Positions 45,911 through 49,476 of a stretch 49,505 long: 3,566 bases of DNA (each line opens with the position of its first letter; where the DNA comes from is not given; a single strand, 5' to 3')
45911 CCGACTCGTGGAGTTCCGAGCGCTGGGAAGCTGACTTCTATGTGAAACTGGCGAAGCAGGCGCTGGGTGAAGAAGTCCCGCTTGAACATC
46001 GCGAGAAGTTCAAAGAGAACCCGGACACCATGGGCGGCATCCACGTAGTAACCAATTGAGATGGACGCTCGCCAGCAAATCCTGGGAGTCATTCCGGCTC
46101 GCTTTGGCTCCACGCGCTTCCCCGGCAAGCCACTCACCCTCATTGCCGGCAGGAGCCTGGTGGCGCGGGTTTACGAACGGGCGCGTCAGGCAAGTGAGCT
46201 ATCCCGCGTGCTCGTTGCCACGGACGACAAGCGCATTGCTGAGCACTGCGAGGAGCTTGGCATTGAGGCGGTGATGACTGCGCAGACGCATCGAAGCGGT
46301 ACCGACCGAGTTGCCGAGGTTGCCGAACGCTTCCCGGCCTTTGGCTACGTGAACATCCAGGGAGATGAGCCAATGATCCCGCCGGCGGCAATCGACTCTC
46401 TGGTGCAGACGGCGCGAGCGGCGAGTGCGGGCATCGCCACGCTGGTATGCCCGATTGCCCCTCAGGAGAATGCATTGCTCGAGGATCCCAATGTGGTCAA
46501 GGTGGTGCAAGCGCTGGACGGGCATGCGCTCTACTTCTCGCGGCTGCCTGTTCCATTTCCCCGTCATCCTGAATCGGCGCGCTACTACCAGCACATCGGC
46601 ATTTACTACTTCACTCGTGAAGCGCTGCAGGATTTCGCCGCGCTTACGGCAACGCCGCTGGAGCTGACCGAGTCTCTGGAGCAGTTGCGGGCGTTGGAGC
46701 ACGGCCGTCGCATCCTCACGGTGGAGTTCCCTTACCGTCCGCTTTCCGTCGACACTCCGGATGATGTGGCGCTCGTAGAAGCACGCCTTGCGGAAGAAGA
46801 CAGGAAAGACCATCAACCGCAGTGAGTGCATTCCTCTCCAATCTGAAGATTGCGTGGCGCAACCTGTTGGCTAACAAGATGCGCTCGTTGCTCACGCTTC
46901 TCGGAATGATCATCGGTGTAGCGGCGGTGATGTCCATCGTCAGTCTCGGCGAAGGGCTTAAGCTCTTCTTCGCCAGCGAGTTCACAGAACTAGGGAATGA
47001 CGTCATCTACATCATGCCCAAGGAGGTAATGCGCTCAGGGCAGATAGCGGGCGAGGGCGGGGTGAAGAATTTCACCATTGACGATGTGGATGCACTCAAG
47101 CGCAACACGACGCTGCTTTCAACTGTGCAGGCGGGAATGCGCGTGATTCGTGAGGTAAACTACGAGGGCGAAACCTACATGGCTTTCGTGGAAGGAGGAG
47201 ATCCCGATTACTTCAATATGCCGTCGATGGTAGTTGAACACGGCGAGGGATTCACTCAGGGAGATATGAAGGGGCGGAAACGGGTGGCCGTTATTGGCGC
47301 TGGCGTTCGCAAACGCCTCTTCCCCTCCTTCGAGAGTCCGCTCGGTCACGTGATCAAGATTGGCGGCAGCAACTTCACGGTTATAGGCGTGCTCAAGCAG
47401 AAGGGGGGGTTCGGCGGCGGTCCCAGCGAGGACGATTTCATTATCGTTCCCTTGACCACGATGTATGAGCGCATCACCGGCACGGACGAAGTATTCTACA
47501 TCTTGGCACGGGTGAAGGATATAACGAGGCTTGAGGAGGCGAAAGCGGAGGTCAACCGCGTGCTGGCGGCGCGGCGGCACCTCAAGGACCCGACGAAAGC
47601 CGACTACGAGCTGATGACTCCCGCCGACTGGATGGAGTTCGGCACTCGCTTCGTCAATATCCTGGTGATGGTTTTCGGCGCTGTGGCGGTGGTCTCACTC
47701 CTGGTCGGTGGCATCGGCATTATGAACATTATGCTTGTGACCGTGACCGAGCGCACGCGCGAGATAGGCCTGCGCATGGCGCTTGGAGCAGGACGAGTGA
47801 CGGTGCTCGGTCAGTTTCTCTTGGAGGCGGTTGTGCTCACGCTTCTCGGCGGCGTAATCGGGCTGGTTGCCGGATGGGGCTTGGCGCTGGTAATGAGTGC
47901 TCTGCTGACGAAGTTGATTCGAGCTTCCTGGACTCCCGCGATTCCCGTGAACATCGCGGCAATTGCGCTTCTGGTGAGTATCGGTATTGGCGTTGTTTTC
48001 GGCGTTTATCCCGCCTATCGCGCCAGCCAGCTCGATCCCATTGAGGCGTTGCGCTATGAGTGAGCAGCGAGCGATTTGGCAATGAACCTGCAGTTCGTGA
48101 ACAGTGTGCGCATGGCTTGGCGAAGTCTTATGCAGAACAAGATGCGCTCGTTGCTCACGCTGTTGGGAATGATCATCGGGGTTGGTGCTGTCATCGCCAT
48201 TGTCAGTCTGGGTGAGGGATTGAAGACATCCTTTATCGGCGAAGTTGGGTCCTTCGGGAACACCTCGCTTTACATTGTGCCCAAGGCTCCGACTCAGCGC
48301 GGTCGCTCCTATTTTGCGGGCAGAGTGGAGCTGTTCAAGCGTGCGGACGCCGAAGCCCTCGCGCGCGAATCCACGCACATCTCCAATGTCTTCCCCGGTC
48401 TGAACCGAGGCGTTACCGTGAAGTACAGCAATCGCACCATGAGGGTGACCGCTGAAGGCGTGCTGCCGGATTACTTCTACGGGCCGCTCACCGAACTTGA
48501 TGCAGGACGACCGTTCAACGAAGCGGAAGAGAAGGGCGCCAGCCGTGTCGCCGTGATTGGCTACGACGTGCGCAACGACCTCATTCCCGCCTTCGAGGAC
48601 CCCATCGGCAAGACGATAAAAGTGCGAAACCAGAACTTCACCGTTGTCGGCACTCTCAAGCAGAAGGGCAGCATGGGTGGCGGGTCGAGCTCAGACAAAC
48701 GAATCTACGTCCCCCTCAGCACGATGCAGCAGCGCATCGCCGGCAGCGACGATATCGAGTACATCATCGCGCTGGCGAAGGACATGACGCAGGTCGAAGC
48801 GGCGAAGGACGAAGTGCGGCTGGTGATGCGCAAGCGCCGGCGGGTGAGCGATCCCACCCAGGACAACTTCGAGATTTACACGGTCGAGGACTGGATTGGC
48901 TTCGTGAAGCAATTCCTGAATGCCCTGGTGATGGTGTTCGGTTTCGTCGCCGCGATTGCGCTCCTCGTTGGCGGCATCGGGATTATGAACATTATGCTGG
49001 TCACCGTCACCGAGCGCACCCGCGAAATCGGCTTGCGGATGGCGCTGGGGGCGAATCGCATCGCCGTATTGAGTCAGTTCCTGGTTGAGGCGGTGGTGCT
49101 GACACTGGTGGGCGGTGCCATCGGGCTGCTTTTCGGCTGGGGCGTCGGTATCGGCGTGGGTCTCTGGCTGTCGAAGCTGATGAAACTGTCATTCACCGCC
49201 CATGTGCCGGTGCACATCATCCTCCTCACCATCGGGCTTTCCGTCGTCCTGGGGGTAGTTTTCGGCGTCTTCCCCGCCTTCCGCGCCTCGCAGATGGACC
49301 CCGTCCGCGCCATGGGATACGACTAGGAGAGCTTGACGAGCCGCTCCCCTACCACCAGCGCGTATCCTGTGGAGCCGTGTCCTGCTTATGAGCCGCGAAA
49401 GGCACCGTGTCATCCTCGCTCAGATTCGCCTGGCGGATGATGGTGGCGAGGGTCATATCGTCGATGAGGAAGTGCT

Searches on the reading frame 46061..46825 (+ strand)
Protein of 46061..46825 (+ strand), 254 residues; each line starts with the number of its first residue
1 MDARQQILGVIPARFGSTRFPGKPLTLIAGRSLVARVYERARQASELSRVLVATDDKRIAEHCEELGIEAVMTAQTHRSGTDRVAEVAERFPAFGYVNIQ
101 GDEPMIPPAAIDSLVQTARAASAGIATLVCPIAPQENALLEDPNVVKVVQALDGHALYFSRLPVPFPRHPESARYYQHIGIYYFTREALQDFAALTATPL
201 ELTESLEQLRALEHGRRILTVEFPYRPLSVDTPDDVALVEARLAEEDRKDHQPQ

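Call 52: search_protein_families(library=pfam, proteins=[window:46061-46825:+], max_evalue=0.00001)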
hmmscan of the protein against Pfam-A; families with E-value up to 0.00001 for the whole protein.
window:46061-46825:+ (254 aa): 2 families
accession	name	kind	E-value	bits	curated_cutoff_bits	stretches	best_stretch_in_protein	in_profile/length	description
PF02348.25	CTP_transf_3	-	2.6e-51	174.9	22.6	1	9-218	2-217/217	Cytidylyltransferase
PF12804.13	NTP_transf_3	-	4e-11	43.8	27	1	14-138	11-131/160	MobA-like NTP transferase domain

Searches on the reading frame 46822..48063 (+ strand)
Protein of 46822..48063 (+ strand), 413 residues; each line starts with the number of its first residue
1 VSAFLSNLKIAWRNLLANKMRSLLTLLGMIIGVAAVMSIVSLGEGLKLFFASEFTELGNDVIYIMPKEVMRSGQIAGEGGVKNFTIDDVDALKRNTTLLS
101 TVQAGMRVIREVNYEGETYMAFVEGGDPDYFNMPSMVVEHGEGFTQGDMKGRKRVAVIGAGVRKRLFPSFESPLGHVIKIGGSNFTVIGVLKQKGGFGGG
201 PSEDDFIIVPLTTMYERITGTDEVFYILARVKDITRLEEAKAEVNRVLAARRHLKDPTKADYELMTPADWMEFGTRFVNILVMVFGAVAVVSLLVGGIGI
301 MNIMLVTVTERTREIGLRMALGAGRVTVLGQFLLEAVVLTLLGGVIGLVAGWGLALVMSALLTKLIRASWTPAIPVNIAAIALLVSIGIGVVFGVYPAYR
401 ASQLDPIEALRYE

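Call 52: search_protein_families(library=pfam, proteins=[window:46822-48063:+], max_evalue=0.00001)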
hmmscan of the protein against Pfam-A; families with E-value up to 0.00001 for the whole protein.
window:46822-48063:+ (413 aa): 2 families
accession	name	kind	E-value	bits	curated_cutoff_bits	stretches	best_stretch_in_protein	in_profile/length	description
PF12704.14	MacB_PCD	-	1.5e-45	156.5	27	1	22-246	1-206/207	MacB-like periplasmic core domain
PF02687.27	FtsX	-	3.5e-18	66.2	25.5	1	287-406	2-120/120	FtsX-like permease C-terminal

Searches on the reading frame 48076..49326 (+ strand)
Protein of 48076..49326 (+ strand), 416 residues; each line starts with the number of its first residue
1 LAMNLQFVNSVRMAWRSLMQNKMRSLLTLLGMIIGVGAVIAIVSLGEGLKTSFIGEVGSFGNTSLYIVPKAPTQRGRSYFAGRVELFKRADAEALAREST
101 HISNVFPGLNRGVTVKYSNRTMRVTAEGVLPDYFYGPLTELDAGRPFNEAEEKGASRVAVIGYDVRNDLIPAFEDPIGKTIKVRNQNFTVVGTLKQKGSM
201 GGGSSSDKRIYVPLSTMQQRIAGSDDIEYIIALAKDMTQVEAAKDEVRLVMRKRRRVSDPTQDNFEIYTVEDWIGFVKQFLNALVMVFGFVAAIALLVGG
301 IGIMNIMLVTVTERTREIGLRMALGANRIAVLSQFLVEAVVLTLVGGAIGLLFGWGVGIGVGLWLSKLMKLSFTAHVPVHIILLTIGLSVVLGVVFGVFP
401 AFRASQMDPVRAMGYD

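Call 52: search_protein_families(library=pfam, proteins=[window:48076-49326:+], max_evalue=0.00001)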
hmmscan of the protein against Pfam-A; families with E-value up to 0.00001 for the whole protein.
window:48076-49326:+ (416 aa): 2 families
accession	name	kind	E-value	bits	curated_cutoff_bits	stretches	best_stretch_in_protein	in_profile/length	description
PF12704.14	MacB_PCD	-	1.1e-45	157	27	1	25-248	1-205/207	MacB-like periplasmic core domain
PF02687.27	FtsX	-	1.4e-16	61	25.5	1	290-409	2-120/120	FtsX-like permease C-terminal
